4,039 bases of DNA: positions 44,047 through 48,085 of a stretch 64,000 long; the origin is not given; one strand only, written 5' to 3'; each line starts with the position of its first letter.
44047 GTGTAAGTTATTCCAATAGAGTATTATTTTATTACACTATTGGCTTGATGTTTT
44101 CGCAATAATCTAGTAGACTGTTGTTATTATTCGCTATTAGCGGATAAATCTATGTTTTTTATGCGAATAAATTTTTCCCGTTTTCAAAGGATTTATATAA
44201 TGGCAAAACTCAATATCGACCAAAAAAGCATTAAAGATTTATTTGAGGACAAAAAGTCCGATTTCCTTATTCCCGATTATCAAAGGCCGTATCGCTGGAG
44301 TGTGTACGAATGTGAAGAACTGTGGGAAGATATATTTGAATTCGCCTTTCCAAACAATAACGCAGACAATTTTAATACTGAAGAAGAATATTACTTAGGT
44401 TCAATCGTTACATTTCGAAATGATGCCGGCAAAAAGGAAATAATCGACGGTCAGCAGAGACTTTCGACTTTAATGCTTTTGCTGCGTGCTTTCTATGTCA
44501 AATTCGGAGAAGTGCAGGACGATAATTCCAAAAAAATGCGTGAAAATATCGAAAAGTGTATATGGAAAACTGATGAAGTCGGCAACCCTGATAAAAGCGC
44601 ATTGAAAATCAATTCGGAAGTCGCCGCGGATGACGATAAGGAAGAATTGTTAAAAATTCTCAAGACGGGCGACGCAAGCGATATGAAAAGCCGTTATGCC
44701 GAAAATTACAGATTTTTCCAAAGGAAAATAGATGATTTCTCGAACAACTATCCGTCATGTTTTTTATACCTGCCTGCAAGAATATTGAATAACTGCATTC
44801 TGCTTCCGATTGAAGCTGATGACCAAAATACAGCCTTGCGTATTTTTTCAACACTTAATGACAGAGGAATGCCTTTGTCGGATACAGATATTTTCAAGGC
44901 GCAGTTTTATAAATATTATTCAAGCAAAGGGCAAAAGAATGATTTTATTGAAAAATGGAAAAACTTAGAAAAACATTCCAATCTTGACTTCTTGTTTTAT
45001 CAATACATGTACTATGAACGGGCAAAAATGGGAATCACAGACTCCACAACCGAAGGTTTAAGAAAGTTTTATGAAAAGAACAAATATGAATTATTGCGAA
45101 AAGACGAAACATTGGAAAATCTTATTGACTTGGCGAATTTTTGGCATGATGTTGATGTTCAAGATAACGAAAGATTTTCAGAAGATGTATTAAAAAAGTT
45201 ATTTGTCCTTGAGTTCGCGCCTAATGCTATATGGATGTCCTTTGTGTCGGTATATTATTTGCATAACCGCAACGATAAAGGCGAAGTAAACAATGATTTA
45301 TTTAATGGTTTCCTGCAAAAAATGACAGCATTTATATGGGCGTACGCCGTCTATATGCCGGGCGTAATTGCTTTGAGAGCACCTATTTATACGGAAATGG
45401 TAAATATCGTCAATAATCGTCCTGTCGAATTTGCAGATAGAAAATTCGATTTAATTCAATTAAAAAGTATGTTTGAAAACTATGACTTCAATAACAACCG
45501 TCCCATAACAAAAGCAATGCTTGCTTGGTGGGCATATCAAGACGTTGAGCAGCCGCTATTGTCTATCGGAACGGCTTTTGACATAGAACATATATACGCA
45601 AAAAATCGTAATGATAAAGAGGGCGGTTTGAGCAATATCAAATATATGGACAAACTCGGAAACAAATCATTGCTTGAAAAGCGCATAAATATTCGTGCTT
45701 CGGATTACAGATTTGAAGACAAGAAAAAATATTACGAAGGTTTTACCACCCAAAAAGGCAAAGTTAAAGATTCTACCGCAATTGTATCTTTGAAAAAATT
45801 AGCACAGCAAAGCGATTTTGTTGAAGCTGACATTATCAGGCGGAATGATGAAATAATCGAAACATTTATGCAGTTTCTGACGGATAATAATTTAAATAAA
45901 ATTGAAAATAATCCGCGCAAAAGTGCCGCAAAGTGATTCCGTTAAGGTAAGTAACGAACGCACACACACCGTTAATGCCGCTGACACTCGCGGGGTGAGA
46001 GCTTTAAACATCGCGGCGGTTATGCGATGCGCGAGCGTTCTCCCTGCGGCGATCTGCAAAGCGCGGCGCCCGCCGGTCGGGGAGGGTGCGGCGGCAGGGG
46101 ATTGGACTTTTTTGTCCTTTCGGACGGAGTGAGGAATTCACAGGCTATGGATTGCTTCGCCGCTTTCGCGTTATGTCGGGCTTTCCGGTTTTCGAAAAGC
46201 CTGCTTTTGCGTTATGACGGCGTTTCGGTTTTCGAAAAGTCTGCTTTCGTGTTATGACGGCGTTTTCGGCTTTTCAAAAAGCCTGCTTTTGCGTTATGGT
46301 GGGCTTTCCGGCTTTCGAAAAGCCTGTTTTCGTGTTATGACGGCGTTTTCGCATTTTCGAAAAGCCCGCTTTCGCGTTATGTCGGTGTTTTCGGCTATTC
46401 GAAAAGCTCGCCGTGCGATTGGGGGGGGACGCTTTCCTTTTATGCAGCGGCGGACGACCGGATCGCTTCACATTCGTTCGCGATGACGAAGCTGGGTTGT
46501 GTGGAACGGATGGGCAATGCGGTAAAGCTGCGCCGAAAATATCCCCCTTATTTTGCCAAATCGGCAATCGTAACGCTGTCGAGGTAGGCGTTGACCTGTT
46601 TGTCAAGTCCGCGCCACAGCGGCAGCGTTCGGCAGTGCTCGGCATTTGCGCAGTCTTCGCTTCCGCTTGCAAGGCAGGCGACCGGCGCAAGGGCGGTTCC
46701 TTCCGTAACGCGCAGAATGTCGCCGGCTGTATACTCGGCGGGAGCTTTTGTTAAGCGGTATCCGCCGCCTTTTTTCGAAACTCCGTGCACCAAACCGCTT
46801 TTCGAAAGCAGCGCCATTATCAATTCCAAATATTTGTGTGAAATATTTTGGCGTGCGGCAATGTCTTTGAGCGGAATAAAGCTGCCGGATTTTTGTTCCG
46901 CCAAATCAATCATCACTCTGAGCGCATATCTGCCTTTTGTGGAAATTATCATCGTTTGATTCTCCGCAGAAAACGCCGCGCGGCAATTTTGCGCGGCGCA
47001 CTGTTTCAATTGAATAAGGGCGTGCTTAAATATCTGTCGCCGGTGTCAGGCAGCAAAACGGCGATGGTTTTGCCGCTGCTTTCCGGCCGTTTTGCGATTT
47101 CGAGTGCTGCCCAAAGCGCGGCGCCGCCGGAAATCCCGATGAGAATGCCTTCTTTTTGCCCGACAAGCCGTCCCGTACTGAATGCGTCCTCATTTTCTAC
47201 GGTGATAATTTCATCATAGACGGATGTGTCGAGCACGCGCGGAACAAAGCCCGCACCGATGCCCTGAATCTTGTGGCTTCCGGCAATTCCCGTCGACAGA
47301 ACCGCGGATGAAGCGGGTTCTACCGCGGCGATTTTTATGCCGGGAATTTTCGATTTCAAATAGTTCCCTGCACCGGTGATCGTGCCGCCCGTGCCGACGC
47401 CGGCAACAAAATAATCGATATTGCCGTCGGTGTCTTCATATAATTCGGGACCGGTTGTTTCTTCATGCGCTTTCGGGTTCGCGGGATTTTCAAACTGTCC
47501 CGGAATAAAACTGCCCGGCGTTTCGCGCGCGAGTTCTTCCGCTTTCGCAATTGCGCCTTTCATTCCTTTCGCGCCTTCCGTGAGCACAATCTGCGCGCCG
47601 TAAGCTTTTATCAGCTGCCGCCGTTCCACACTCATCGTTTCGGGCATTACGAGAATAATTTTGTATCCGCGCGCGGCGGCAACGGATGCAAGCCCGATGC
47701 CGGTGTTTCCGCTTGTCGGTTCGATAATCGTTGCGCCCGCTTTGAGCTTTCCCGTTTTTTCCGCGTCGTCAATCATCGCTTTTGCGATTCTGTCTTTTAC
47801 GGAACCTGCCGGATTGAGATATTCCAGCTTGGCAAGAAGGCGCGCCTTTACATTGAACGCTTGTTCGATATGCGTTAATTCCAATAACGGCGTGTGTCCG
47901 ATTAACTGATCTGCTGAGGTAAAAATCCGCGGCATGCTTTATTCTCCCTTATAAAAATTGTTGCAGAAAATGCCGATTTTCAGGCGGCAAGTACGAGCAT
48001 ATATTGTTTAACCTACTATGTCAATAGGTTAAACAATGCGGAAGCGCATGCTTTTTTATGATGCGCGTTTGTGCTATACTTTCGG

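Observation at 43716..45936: AT-rich islet encoding an XRE regulator divergent from a GmrSD-type (DUF262/DUF1524) type IV restriction enzyme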

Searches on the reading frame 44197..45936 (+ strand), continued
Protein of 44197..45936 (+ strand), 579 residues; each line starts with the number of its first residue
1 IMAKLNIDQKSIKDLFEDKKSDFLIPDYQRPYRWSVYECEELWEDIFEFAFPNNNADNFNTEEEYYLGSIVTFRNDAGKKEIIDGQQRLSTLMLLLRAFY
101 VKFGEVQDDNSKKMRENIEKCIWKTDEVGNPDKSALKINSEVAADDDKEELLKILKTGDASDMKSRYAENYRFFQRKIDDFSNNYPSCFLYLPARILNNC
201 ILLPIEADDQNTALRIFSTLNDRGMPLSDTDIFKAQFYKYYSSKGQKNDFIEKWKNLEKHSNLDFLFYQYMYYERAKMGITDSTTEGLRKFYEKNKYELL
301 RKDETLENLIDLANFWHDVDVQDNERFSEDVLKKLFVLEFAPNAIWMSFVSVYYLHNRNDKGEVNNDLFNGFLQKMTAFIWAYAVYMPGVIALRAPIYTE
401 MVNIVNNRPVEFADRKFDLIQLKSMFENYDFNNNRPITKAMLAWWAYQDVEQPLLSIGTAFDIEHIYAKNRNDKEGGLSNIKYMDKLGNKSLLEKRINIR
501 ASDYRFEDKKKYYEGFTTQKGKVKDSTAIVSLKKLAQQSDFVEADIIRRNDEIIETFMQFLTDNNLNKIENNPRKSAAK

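Call 81: find_homologous_proteins(query=L087:2475-3782:-, max_evalue=1e-50)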
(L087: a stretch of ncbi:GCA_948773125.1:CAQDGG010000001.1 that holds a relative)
Query L087:2475-3782:- (435 aa): 8000 proteins with E <= 1e-50 among 8000 candidates; the best 120 are listed.
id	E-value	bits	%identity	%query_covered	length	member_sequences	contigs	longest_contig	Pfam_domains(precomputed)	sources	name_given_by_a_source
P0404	6.3e-285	962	100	100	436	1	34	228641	PF01926.30,PF08477.20,PF00350.30,PF02421.25,PF00009.34,PF03193.23,PF14714.12,PF16897.11,PF04548.23,PF00071.29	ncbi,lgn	-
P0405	7.0e-284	959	100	100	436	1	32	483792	PF01926.30,PF08477.20,PF00350.30,PF02421.25,PF00009.34,PF03193.23,PF14714.12,PF16897.11,PF04548.23,PF00071.29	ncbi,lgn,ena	-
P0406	9.3e-284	958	100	100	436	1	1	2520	PF01926.30,PF19263.6,PF08477.20,PF00350.30,PF02421.25,PF00009.34,PF03193.23,PF14714.12,PF16897.11,PF04548.23,PF00071.29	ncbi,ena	-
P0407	1.6e-283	958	100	100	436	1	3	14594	PF01926.30,PF08477.20,PF00350.30,PF02421.25,PF00009.34,PF03193.23,PF14714.12,PF16897.11,PF04548.23,PF00071.29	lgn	-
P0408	2.1e-283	957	100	100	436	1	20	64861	PF01926.30,PF08477.20,PF00350.30,PF02421.25,PF00009.34,PF03193.23,PF14714.12,PF16897.11,PF04548.23,PF00071.29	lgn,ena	-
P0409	2.2e-283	957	100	100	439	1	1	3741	PF01926.30,PF08477.20,PF00350.30,PF02421.25,PF00009.34,PF03193.23,PF14714.12,PF16897.11,PF04548.23,PF00071.29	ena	-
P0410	2.8e-283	957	99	100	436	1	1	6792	PF01926.30,PF08477.20,PF00350.30,PF02421.25,PF00009.34,PF03193.23,PF14714.12,PF16897.11,PF04548.23,PF00071.29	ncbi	-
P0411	7.4e-283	955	99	100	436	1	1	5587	PF01926.30,PF19263.6,PF08477.20,PF00350.30,PF02421.25,PF00009.34,PF03193.23,PF14714.12,PF16897.11,PF04548.23,PF00071.29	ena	-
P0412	1.1e-282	955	100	100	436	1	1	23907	PF01926.30,PF08477.20,PF00350.30,PF02421.25,PF00009.34,PF03193.23,PF14714.12,PF16897.11,PF04548.23,PF00071.29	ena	-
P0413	1.5e-282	954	99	100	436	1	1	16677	PF01926.30,PF08477.20,PF00350.30,PF02421.25,PF00009.34,PF03193.23,PF14714.12,PF16897.11,PF04548.23,PF00071.29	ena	-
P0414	1.7e-282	954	99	100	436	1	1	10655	PF01926.30,PF19263.6,PF08477.20,PF00350.30,PF02421.25,PF00009.34,PF03193.23,PF14714.12,PF16897.11,PF04548.23,PF00071.29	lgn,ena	-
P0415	2.2e-282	954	99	100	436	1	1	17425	PF01926.30,PF08477.20,PF00350.30,PF02421.25,PF00009.34,PF03193.23,PF14714.12,PF16897.11,PF04548.23,PF00071.29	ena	-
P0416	3.8e-274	927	100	97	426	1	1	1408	PF01926.30,PF08477.20,PF00350.30,PF02421.25,PF00009.34,PF03193.23,PF14714.12,PF16897.11,PF04548.23,PF00071.29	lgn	-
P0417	1.2e-272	922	95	100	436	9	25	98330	PF01926.30,PF08477.20,PF00350.30,PF02421.25,PF00009.34,PF03193.23,PF14714.12,PF16897.11,PF04548.23,PF00071.29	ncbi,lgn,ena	-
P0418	1.4e-272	922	95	100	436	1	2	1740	PF01926.30,PF08477.20,PF00350.30,PF02421.25,PF00009.34,PF03193.23,PF14714.12,PF16897.11,PF04548.23,PF00071.29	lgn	-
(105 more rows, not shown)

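Call 92: search_protein_families(library=pfam, proteins=[L186:3167-3862:+, L186:4059-4559:+, L186:4552-5124:+, L186:5403-6209:-, L186:6758-7180:-, L186:7190-7723:-], max_evalue=0.001)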
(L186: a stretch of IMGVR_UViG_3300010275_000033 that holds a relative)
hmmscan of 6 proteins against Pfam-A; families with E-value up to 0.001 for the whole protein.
L186:3167-3862:+ (231 aa): 3 families
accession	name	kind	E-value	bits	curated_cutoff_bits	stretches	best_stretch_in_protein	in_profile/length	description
PF12795.12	MscS_porin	-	0.00015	21.9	34.4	1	39-106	78-147/238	Mechanosensitive ion channel porin domain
PF16808.10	PKcGMP_CC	-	0.00019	21.4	35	0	54-72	9-27/35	Coiled-coil N-terminus of cGMP-dependent protein kinase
PF05622.17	HOOK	-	0.00074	18.8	35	1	42-109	294-360/514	HOOK protein coiled-coil region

L186:4059-4559:+ (166 aa): 1 family
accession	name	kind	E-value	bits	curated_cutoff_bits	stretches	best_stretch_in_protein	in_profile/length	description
PF07690.21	MFS_1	-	0.00078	18.9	33.4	1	39-149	206-312/347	Major Facilitator Superfamily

L186:4552-5124:+ (190 aa): 0 families

L186:5403-6209:- (268 aa): 1 family
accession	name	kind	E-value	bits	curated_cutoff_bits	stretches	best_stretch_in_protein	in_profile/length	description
PF01183.26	Glyco_hydro_25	-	3.2e-27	96.5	27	1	19-198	1-179/180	Glycosyl hydrolases family 25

L186:6758-7180:- (140 aa): 0 families

L186:7190-7723:- (177 aa): 0 families

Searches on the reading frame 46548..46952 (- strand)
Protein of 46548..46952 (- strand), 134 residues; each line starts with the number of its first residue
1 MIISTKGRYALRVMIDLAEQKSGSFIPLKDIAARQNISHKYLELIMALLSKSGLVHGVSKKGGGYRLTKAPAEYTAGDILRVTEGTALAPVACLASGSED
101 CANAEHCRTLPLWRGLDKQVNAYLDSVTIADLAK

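Call 12: find_encoding_contigs(protein=window:46548-46952:-, flank=10000, max_places=10)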
Protein window:46548-46952:- (134 aa): 3 contigs read that carry it; 1 place shown.
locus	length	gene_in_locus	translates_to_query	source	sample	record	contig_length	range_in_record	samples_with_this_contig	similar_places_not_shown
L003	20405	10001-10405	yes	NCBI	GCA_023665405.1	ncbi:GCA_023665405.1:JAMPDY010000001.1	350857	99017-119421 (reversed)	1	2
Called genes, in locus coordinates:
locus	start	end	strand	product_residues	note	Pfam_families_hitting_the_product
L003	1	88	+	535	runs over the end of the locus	-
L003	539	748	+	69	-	PF12441:CopG_antitoxin (weak)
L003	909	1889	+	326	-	-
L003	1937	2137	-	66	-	-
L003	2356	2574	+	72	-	PF27440:TP_0927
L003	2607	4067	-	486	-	-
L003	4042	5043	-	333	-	PF01745:IPT (weak), PF01715:IPPT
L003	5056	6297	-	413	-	PF17785:PUA_3, PF10672:Methyltrans_SAM, PF02475:TRM5-TYW2_MTfase (weak), PF05175:MTS, PF03602:Cons_hypoth95, PF13649:Methyltransf_25 (weak), PF13847:Methyltransf_31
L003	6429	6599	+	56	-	-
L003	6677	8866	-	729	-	PF00270:DEAD (faint), PF13307:Helicase_C_2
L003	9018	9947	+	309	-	PF00291:PALP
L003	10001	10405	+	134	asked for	PF02082:Rrf2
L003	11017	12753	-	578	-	PF03235:GmrSD_N, PF07510:GmrSD_C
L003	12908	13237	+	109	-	PF12844:HTH_19, PF13560:HTH_31 (weak), PF01381:HTH_3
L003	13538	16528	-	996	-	PF00497:SBP_bac_3 (weak), PF00512:HisKA, PF02518:HATPase_c, PF00072:Response_reg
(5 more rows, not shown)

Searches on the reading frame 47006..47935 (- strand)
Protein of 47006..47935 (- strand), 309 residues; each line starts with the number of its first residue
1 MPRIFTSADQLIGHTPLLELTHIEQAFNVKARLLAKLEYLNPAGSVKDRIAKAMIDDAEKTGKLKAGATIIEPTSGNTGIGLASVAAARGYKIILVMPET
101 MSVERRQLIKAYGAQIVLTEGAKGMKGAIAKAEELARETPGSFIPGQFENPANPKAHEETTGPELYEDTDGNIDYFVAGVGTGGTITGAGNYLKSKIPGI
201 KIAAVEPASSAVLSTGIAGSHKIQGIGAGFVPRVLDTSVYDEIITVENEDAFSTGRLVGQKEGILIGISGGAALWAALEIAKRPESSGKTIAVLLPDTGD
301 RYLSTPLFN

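Call 11: find_encoding_contigs(protein=window:47006-47935:-, flank=10000, max_places=10)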
Protein window:47006-47935:- (309 aa): 3 contigs read that carry it; 1 place shown.
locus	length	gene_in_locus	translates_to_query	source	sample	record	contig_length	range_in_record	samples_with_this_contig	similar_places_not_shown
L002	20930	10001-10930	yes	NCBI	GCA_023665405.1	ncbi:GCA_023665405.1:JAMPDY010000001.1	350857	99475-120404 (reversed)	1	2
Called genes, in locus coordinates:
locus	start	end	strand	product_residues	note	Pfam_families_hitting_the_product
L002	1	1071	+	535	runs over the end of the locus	-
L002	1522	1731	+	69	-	PF12441:CopG_antitoxin (weak)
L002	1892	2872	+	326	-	-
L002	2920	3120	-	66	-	-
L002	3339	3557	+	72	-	PF27440:TP_0927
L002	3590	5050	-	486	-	-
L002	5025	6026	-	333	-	PF01745:IPT (weak), PF01715:IPPT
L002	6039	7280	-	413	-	PF17785:PUA_3, PF10672:Methyltrans_SAM, PF02475:TRM5-TYW2_MTfase (weak), PF05175:MTS, PF03602:Cons_hypoth95, PF13649:Methyltransf_25 (weak), PF13847:Methyltransf_31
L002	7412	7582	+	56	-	-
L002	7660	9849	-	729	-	PF00270:DEAD (faint), PF13307:Helicase_C_2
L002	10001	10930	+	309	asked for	PF00291:PALP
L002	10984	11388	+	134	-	PF02082:Rrf2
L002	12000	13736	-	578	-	PF03235:GmrSD_N, PF07510:GmrSD_C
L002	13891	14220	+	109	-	PF12844:HTH_19, PF13560:HTH_31 (weak), PF01381:HTH_3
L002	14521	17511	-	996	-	PF00497:SBP_bac_3 (weak), PF00512:HisKA, PF02518:HATPase_c, PF00072:Response_reg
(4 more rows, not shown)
